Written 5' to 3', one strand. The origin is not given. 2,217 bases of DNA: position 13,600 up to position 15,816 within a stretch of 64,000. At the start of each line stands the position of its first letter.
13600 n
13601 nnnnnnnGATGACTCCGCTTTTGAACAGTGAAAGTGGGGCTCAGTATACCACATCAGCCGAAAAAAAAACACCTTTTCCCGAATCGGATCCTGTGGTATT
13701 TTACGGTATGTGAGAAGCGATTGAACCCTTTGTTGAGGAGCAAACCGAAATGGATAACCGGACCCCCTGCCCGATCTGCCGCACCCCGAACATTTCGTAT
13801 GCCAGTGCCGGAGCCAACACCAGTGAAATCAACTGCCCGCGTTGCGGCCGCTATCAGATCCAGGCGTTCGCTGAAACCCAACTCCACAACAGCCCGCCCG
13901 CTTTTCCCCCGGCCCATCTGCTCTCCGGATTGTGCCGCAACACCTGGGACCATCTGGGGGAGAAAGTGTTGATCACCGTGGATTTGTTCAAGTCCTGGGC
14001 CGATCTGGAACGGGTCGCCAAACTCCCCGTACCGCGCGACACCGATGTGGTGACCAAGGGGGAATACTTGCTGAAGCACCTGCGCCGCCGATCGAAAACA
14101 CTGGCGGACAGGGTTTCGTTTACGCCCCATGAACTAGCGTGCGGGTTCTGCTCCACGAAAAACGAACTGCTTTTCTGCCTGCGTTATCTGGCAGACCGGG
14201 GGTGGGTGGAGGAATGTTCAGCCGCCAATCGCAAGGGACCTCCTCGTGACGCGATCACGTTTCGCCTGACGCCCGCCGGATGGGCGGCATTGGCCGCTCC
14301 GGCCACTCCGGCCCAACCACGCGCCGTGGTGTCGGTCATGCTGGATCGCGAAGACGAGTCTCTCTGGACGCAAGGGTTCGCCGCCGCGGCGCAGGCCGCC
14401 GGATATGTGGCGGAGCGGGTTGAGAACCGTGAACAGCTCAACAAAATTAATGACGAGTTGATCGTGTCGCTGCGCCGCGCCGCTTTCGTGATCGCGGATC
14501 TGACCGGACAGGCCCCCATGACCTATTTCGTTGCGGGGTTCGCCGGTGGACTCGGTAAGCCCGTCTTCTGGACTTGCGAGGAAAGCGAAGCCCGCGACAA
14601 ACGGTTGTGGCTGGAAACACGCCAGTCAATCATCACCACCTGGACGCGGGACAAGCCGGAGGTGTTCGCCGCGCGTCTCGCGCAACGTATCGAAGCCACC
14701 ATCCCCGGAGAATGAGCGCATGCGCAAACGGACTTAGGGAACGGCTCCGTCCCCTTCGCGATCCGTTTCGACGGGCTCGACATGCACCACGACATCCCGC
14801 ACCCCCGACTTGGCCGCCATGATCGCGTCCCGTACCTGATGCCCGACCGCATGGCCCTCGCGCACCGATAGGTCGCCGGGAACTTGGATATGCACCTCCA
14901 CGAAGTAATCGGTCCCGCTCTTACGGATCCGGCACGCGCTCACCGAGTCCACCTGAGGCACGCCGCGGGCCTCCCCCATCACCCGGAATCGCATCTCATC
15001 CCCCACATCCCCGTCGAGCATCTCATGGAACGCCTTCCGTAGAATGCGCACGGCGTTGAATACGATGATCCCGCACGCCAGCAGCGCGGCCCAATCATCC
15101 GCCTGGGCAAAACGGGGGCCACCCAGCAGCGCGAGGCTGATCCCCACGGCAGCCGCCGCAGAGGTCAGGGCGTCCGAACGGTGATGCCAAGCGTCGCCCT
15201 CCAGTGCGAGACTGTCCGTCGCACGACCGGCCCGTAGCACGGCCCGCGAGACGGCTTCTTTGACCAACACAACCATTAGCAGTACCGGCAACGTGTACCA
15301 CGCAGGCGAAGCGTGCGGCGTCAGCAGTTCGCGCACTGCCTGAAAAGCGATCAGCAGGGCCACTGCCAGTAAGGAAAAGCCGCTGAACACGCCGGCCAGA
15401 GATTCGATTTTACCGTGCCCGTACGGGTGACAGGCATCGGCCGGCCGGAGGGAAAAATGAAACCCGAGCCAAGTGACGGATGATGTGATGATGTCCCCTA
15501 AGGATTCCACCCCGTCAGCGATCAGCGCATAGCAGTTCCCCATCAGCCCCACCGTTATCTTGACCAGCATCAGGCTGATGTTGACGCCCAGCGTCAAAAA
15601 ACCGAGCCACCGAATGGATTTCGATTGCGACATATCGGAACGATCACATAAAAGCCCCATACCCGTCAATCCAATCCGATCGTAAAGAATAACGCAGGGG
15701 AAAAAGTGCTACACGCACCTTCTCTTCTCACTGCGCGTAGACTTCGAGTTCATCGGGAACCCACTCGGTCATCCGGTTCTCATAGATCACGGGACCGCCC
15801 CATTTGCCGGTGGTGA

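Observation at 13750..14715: Lone Zn-ribbon / winged-helix / NDT-superfamily-like gene inserted between gyrA and a metal efflux gene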

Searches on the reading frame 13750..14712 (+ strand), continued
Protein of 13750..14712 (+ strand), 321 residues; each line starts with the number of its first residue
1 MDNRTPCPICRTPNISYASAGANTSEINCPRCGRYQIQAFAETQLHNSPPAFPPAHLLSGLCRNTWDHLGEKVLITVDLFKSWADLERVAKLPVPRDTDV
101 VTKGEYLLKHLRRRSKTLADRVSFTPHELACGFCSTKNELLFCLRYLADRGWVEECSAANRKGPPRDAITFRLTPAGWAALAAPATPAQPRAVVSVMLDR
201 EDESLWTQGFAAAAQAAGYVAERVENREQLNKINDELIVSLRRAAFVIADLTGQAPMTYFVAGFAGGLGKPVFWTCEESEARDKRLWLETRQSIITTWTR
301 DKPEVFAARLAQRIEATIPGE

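Call 39: get_annotated_region(hit=H2, flank=7000)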
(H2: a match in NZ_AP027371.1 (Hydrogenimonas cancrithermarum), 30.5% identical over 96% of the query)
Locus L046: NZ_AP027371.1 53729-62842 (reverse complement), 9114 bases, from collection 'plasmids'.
description: Hydrogenimonas cancrithermarum strain ISO32 plasmid pISO32_1, complete sequence
organism: Hydrogenimonas cancrithermarum (NCBI taxid 2993563)
taxonomy: Bacteria; Campylobacterota; Epsilonproteobacteria; Campylobacterales; Hydrogenimonadaceae; Hydrogenimonas; Hydrogenimonas cancrithermarum
host: -; source: -; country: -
typing (MOB-suite, as given by PLSDB): non-mobilizable
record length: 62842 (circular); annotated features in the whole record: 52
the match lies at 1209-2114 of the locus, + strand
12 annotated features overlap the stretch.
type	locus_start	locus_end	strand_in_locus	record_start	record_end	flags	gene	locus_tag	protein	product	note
CDS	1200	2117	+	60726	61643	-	-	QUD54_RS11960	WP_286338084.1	hypothetical protein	-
CDS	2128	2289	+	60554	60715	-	-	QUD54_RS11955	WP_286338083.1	hypothetical protein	-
CDS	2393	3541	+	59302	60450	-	-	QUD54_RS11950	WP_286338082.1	ATP-binding protein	-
CDS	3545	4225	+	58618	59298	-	-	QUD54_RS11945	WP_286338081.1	hypothetical protein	-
CDS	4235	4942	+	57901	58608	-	-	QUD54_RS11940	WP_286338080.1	HNH endonuclease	-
CDS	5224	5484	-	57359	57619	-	-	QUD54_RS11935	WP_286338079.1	hypothetical protein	-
CDS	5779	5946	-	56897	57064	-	-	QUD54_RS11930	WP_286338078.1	hypothetical protein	-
CDS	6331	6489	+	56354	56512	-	-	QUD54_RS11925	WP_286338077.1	SEL1-like repeat protein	-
CDS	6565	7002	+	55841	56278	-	-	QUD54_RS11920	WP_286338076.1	hypothetical protein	-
CDS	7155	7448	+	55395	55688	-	-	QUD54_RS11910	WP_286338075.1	hypothetical protein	-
CDS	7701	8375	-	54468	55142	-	-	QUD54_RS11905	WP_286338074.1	hypothetical protein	-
CDS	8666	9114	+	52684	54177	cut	-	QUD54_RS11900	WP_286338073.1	DUF2779 domain-containing protein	-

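Call 60: search_dna_similar(query=P0135, collection=phages, mode=protein, max_evalue=0.000001, max_rows=15)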
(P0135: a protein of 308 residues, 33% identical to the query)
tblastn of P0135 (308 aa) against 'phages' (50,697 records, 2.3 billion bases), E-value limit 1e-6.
No match.

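Call 61: find_homologous_proteins(query=P0135, max_evalue=1e-20)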
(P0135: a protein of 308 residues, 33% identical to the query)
Query P0135 (308 aa): 5289 proteins with E <= 1e-20 among 7507 candidates; the best 120 are listed.
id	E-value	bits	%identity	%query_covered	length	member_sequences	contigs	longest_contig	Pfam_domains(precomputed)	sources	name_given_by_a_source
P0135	1.6e-209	712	100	100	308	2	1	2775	-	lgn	-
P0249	1.1e-99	352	55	97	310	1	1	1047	-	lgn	-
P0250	1.2e-97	345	55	100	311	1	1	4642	-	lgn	-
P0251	8.9e-97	342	51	97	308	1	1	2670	PF24168.2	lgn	-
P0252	2.8e-96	340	52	99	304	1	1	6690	-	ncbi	ncbi:MAG: hypothetical protein ACFFFH_18595 [Candidatus Thorarchaeota archaeon]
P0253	1.7e-95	338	52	97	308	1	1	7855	-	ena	-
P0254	2.3e-95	337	54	97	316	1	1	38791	-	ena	-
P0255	5.0e-95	336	51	96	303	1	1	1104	-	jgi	-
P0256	1.7e-94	335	52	98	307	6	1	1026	-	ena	-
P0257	2.3e-94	334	51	96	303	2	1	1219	-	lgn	-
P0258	4.0e-94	333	50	100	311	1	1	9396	-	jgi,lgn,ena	-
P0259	9.3e-94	332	51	96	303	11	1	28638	-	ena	-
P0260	2.4e-93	331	54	90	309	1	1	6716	-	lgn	-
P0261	4.0e-93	330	51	96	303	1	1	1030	-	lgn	-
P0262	5.0e-93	330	51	96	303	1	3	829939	-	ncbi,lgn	ncbi:MAG: hypothetical protein ACSHXZ_00670 [Gammaproteobacteria bacterium]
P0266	1.2e-92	328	53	97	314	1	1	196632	-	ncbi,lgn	-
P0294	1.6e-89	318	51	100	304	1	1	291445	-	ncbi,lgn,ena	-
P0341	4.1e-86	307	49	98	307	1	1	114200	-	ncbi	-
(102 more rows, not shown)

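Call 63: find_encoding_contigs(protein=P0262, flank=8000, max_places=1)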
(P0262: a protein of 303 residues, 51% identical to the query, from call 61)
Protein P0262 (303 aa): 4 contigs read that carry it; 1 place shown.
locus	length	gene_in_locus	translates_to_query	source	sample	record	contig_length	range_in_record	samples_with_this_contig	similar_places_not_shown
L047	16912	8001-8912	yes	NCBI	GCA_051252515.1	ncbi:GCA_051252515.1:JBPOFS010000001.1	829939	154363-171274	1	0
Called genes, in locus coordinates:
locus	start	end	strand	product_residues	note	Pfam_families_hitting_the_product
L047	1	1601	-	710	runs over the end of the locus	PF00676:E1_dh, PF02779:Transket_pyr, PF02780:Transketolase_C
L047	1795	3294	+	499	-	PF00989:PAS (weak), PF00158:Sigma54_activat, PF14532:Sigma54_activ_2 (weak), PF25601:AAA_lid_14, PF18024:HTH_50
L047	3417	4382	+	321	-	PF03328:HpcH_HpaI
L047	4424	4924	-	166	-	PF13441:Gly-zipper_YMGG (weak), PF13488:Gly-zipper_Omp (weak)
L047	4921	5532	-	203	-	PF20125:DUF6515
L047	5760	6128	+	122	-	PF12487:DUF3703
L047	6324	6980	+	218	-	-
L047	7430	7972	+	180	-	-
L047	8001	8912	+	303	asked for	-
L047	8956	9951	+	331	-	PF13271:DUF4062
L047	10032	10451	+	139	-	PF04828:GFA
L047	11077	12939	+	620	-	-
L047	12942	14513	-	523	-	PF01435:Peptidase_M48, PF00515:TPR_1 (faint), PF07719:TPR_2 (faint), PF13431:TPR_17 (faint), PF13414:TPR_11, PF13432:TPR_16 (weak)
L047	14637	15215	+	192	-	PF03352:Adenine_glyco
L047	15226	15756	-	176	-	PF13412:HTH_24 (weak), PF22381:Staph_reg_Sar_Rot, PF12802:MarR_2, PF01047:MarR, PF13463:HTH_27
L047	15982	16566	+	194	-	PF00583:Acetyltransf_1, PF13508:Acetyltransf_7 (weak)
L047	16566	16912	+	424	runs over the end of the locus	PF00202:Aminotran_3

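Call 64: find_encoding_contigs(protein=P0294, flank=8000, max_places=1)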
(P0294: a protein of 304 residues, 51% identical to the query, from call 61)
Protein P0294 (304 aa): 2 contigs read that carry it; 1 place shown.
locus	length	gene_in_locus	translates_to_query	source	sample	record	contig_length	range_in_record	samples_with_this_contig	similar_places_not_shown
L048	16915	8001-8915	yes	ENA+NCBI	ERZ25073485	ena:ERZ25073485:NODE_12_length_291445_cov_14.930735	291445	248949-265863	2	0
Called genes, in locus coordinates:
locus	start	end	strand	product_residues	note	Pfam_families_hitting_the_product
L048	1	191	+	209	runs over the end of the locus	PF00581:Rhodanese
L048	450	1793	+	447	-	PF00743:FMO-like, PF07992:Pyr_redox_2, PF13454:NAD_binding_9 (faint), PF13738:Pyr_redox_3, PF00743:FMO-like (weak)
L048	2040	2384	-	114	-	-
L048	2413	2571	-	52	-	-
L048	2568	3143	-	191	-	PF00239:Resolvase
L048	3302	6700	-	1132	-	PF02384:N6_Mtase, PF18135:Type_ISP_C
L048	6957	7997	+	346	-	PF16263:DUF4917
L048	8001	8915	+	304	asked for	-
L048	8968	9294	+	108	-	-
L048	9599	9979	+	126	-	-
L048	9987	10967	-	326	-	-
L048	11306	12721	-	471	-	-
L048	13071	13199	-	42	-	-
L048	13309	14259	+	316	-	PF04055:Radical_SAM, PF13186:SPASM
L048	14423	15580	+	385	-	PF24827:AstE_AspA_cat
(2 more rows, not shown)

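Call 65: find_encoding_contigs(protein=P0266, flank=8000, max_places=1)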
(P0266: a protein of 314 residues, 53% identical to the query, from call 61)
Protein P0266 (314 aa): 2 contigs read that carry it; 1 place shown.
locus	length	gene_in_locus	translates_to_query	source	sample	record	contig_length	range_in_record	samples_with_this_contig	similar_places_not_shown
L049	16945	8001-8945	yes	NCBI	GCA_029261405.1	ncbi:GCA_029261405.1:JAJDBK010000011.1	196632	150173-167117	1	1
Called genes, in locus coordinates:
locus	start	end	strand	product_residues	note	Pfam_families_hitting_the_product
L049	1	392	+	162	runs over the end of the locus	PF04612:T2SSM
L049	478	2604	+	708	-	PF14559:TPR_19, PF13424:TPR_12, PF13432:TPR_16 (weak), PF14559:TPR_19 (weak), PF13414:TPR_11, PF13432:TPR_16, PF00515:TPR_1, PF07719:TPR_2 (weak), +11 more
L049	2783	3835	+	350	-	PF13623:SurA_N_2 (faint), PF13624:SurA_N_3, PF13145:Rotamase_2, PF13616:Rotamase_3, PF00639:Rotamase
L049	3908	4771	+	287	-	PF00535:Glycos_transf_2, PF10111:Glyco_tranf_2_2 (weak), PF13641:Glyco_tranf_2_3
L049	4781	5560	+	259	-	PF13489:Methyltransf_23, PF02353:CMAS, PF05175:MTS, PF13847:Methyltransf_31, PF08241:Methyltransf_11, PF08242:Methyltransf_12, PF13649:Methyltransf_25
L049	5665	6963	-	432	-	PF13393:tRNA-synt_His, PF00587:tRNA-synt_2b, PF03129:HGTP_anticodon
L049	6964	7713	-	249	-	PF02146:SIR2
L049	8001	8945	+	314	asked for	-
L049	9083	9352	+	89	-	PF02604:PhdYeFM_antitox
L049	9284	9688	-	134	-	-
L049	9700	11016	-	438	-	PF00999:Na_H_Exchanger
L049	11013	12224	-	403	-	-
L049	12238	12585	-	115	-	PF00543:P-II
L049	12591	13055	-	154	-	PF00359:PTS_EIIA_2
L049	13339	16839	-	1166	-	PF02811:PHP, PF07733:DNA_pol3_alpha, PF17657:DNA_pol3_finger, PF14579:HHH_6, PF01336:tRNA_anti-codon (weak)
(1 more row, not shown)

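Call 66: find_encoding_contigs(protein=P0341, flank=8000, max_places=1)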
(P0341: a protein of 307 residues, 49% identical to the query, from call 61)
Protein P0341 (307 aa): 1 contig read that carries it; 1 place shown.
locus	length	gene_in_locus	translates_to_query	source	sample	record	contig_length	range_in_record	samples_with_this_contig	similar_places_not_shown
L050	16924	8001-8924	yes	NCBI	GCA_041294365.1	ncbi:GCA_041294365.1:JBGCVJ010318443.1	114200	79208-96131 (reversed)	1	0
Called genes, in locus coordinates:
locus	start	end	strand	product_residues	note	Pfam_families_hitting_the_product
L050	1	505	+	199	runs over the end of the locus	PF00440:TetR_N, PF16925:TetR_C_13 (weak)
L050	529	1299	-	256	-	PF10947:DUF2628 (weak)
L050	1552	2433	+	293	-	PF02668:TauD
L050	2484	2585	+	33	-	-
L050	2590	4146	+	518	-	PF01977:UbiD, PF20696:UbiD_C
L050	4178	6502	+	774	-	PF01315:Ald_Xan_dh_C, PF02738:MoCoBD_1, PF20256:MoCoBD_2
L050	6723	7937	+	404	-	PF12358:DUF3644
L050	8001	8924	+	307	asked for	-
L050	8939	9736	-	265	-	PF01925:TauE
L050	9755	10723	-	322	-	PF12838:Fer4_7 (weak), PF13484:Fer4_16 (weak)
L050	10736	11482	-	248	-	PF02798:GST_N, PF13417:GST_N_3, PF13409:GST_N_2, PF00043:GST_C, PF14497:GST_C_3 (weak), PF13410:GST_C_2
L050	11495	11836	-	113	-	PF09585:Lin0512_fam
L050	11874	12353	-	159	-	PF22381:Staph_reg_Sar_Rot, PF01978:TrmB (weak), PF01047:MarR, PF12802:MarR_2, PF13463:HTH_27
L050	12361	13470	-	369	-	PF02423:OCD_Mu_crystall, PF01488:Shikimate_DH (faint)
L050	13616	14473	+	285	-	PF02668:TauD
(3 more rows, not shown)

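Call 78: fold_search(model_id=the predicted structure, library=pdb)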
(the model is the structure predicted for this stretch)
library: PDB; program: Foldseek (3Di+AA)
matches with E <= 10: 1352; with E <= 0.001: 8
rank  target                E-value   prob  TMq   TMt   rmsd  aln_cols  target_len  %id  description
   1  4p5e_B                4.9e-04  1.00  0.30  0.63   5.0       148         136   18  CRYSTAL STRUCTURE OF HUMAN DNPH1 (RCL) WITH 6-NAPHTHYL-PURINE-RIBOSIDE-MONOPHOSPHATE (released 2014-08-20)
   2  8rps_B                5.5e-04  1.00  0.30  0.66   3.6       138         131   14  Crystal structure of human DNPH1 mutant- D80N bound to 5hmdUMP (released 2024-11-20)
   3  4p5d_A                6.9e-04  1.00  0.28  0.55   5.4       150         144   17  CRYSTAL STRUCTURE OF RAT DNPH1 (RCL) WITH 6-NAPHTHYL-PURINE-RIBOSIDE-MONOPHOSPHATE (released 2014-08-20)
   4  9s1n                  7.8e-04  1.00  0.29  0.60   4.5       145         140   15  Crystal structure of DNPH1 bound by compound 19 (released 2025-12-24)
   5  4fyh_D                8.8e-04  1.00  0.29  0.62   5.2       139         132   15  Crystal structure of rcl with phospho-triciribine (released 2013-01-02)
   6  4p5e_A                9.3e-04  1.00  0.30  0.60   4.8       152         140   16  CRYSTAL STRUCTURE OF HUMAN DNPH1 (RCL) WITH 6-NAPHTHYL-PURINE-RIBOSIDE-MONOPHOSPHATE (released 2014-08-20)
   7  8qhq_B                9.3e-04  1.00  0.29  0.59   4.6       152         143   15  Crystal structure of human DNPH1 bound to hmdUMP (released 2023-11-08)
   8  4fyh_B                9.9e-04  1.00  0.30  0.66   4.0       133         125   15  Crystal structure of rcl with phospho-triciribine (released 2013-01-02)
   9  8qhq_D                1.0e-03  1.00  0.30  0.61   4.5       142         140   17  Crystal structure of human DNPH1 bound to hmdUMP (released 2023-11-08)
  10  8qhq_C                1.5e-03  1.00  0.28  0.57   4.9       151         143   14  Crystal structure of human DNPH1 bound to hmdUMP (released 2023-11-08)
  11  8qhq_E                1.6e-03  1.00  0.29  0.63   5.2       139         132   17  Crystal structure of human DNPH1 bound to hmdUMP (released 2023-11-08)
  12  9i9q_A                1.7e-03  1.00  0.30  0.65   4.3       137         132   14  Crystal structure of DNPH1 bound by compound 2. (released 2025-11-12)
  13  9rpo_A                1.9e-03  1.00  0.29  0.70   3.9       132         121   14  Crystal structure of DNPH1 bound by compound 3 (released 2025-12-24)
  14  9i57_A                1.9e-03  1.00  0.30  0.62   4.9       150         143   16  Crystal structure of DNPH1 bound by compound 39. (released 2025-11-12)
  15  8osc_B                2.1e-03  1.00  0.30  0.69   4.0       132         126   14  Structure of Homo sapiens 2'-deoxynucleoside 5'-phosphate N-hydrolase 1 (DNPH1) bound to deoxyuridine 5'- monophosphat (released 2023-08-30)
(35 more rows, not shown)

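Call 80: find_related_loci(query=A1, collection=viral_contigs, flank=6000)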
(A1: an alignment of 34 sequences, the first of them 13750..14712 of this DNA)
Query A1 (321 aa) in viral_contigs; peptide patterns used: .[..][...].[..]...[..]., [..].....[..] (x = any residue, [..] = any of these).
10 stretches matched a pattern, but none encodes a relative of the query by tblastn (E <= 1e-3).

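Call 81: find_related_loci(query=A2, collection=viral_contigs, flank=6000)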
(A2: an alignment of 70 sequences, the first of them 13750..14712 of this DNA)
Query A2 (321 aa) in viral_contigs; peptide patterns used: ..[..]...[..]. (x = any residue, [..] = any of these).
58 stretches matched a pattern; 57 encode a relative of the query (tblastn E <= 1e-3); 57 distinct loci.
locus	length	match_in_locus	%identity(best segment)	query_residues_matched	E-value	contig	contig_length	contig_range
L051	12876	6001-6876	26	7-318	3e-29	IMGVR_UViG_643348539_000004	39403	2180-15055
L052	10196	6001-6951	28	1-320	2e-28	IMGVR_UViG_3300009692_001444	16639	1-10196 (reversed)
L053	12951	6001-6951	28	1-320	2e-28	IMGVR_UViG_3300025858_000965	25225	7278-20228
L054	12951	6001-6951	28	1-320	2e-28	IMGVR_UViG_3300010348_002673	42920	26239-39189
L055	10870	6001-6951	28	1-320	2e-28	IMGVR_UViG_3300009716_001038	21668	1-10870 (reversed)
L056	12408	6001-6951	28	1-320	2e-28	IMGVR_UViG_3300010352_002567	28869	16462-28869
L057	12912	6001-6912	26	3-318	3e-27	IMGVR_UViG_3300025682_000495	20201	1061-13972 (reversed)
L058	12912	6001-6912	26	3-318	3e-27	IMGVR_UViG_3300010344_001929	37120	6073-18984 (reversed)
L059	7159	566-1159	32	115-318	1e-25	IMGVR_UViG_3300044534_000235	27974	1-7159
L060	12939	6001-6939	28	7-318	2e-25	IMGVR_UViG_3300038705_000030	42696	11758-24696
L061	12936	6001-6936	27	7-318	8e-25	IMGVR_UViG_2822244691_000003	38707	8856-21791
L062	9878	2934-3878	27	4-318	3e-24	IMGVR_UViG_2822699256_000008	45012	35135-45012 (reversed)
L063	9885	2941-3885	27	4-318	3e-24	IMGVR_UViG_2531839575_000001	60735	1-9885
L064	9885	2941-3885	27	4-318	3e-24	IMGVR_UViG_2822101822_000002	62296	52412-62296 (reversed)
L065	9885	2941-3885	27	4-318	3e-24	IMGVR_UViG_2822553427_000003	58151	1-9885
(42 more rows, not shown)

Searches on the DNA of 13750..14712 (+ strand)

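Call 69: search_rna_families(sources=[L019, L006, L032, L027, L020], threshold=gathering)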
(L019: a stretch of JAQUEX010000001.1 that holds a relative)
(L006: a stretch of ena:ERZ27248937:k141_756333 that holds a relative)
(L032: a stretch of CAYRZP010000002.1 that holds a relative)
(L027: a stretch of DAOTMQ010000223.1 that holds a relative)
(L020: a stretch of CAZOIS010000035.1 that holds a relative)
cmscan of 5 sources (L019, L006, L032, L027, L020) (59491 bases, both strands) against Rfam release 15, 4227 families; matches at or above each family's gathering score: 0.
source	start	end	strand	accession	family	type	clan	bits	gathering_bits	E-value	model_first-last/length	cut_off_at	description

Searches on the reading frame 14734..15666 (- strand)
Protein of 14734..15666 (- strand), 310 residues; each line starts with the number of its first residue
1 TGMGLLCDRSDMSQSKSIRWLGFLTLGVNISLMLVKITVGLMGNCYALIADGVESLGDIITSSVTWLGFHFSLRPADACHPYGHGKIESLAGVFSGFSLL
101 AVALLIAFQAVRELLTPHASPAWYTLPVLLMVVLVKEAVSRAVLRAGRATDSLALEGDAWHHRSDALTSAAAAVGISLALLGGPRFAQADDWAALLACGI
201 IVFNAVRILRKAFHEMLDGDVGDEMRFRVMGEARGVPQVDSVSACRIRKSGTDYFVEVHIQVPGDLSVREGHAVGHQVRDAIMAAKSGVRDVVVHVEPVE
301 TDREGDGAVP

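Call 44: search_protein_families(library=pfam, proteins=[window:14734-15666:-], max_evalue=0.0001)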
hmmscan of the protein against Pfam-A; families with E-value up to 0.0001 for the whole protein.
window:14734-15666:- (310 aa): 2 families
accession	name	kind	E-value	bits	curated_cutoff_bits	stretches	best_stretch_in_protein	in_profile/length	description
PF01545.26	Cation_efflux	-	3.6e-42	144.8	26.6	1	24-217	3-198/198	Cation efflux family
PF16916.11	ZT_dimer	-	3e-19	69.3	26.7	1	229-298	9-77/78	Dimerisation domain of Zinc Transporter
